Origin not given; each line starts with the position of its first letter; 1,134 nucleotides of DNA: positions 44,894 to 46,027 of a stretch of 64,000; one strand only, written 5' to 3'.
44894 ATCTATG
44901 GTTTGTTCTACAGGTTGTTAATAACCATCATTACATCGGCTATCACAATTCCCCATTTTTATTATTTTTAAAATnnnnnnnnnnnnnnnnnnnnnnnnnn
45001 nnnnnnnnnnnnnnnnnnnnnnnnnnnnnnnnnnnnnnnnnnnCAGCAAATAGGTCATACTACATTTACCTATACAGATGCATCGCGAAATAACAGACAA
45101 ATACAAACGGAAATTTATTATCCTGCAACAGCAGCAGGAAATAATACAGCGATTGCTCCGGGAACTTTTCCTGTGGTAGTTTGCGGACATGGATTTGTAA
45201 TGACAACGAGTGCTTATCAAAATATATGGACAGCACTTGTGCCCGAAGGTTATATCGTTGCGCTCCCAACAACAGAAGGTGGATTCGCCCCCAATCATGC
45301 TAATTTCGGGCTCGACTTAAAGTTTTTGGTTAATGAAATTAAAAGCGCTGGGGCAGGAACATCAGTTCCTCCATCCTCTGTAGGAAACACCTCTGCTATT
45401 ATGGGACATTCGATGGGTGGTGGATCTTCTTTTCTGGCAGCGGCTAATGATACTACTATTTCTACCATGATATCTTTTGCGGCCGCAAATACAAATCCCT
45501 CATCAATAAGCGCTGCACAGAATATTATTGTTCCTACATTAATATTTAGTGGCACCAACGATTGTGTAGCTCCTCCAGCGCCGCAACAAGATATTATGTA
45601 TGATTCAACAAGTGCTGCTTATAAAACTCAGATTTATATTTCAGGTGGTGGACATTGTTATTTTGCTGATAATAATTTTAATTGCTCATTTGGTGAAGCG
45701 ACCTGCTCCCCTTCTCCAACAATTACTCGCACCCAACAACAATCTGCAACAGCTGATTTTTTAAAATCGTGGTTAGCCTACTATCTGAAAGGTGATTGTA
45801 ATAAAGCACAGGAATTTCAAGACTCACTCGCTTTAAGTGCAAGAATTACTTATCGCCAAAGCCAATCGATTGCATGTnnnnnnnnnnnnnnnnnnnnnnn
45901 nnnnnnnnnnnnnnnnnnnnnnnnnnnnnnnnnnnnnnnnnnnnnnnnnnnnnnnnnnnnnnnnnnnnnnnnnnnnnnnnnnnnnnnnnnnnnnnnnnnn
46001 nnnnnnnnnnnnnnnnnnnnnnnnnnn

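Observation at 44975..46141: PETase/cutinase-like secreted esterase carrying a T9SS sorting domain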

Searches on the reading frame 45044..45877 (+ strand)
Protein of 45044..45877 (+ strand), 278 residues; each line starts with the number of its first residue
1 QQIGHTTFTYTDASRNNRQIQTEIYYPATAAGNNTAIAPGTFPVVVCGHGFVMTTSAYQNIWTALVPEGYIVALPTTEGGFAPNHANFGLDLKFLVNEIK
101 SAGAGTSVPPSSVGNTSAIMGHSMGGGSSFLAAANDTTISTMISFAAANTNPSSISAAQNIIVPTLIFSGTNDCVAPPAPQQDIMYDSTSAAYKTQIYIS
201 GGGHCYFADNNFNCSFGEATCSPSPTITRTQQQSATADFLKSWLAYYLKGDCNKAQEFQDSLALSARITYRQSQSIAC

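Call 73: search_protein_representatives(protein=window:45044-45877:+)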
Query: 278 residues. Proteins with E-value up to 0.001 (for the whole library): 1904; up to 1e-10: 1038; up to 1e-30: 608. The best 150 are listed.
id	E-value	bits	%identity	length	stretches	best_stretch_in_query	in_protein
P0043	2.2e-134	463.4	71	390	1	1-278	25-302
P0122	1.2e-92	326.6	55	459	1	2-276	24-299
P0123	4.0e-91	321.6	56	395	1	2-273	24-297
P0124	5.4e-89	314.7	53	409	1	2-272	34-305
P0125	1.8e-87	309.6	53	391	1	2-273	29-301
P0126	5.7e-87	308.0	52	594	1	2-273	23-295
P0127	8.6e-87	307.4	56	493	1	3-263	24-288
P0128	2.9e-86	305.7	54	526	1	2-275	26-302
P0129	8.3e-86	304.2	52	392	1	3-272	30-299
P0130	1.5e-85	303.4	56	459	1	2-276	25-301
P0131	3.6e-85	302.1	52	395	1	2-274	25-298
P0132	6.4e-85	301.3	52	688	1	2-275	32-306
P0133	7.5e-85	301.1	54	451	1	3-273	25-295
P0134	1.4e-84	300.2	55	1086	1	3-273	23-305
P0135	3.4e-84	298.9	54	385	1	2-272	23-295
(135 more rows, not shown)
